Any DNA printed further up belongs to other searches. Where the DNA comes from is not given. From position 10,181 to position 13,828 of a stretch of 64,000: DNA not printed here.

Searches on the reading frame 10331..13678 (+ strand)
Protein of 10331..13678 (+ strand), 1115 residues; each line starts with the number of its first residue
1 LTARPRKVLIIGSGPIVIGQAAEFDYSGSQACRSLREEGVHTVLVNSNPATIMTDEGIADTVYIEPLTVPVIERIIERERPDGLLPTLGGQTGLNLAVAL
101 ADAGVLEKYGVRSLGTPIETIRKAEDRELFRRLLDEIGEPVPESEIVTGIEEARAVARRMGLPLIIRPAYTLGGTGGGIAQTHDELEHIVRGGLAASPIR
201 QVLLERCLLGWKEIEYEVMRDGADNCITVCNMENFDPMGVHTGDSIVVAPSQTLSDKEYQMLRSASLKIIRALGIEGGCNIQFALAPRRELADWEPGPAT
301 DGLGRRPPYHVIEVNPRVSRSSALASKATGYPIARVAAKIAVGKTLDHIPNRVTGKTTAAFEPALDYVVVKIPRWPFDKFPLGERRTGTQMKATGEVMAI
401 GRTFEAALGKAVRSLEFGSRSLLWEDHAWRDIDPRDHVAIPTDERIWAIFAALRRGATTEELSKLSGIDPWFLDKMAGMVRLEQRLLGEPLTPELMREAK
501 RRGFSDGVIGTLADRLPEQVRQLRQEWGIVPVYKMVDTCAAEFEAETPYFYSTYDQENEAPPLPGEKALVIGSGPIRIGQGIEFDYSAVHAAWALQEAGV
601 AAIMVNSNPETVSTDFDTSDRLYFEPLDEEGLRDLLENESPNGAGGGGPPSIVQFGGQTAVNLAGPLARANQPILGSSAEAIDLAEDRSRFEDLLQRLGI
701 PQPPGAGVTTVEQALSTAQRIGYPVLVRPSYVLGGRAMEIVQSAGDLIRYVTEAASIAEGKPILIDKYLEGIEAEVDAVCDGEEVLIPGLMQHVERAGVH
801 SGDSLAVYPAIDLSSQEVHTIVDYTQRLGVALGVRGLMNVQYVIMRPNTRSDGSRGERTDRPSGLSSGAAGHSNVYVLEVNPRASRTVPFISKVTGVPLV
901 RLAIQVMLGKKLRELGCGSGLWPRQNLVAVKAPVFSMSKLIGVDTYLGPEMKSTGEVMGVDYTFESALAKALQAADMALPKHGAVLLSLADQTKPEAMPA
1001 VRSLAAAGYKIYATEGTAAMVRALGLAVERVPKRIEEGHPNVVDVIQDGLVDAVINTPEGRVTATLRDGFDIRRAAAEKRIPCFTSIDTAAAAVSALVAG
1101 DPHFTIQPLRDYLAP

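Call 57: search_protein_families(library=pfam, proteins=[window:10331-13678:+], max_evalue=0.00001)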
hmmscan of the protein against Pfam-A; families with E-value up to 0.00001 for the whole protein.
window:10331-13678:+ (1115 aa): 7 families
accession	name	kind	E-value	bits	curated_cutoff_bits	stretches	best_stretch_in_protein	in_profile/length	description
PF02786.22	CPSase_L_D2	-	1.6e-106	355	19.8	4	126-288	1-167/211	Carbamoyl-phosphate synthase L chain, ATP binding domain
PF25596.1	CPSase_L_D1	-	1.7e-88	292.8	27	2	6-122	3-117/118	Carbamoyl phosphate synthase preATP-grasp domain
PF02787.25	CPSase_L_D3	-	5.2e-25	87.7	26.6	1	438-512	3-79/80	Carbamoyl-phosphate synthetase large chain, oligomerisation domain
PF02142.27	MGS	-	7.3e-20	71.3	24.1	1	997-1085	2-94/94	MGS-like domain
PF07478.18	Dala_Dala_lig_C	-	3.5e-11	43.5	24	0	694-840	1-157/204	D-ala D-ala ligase C-terminus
PF01071.24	GARS_A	-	1.2e-10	42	27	1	692-797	7-117/194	Phosphoribosylglycinamide synthetase, ATP-grasp (A) domain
PF15632.11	ATPgrasp_Ter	-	5.6e-07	29.8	29.1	0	872-910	74-111/131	ATP-grasp in the biosynthetic pathway with Ter operon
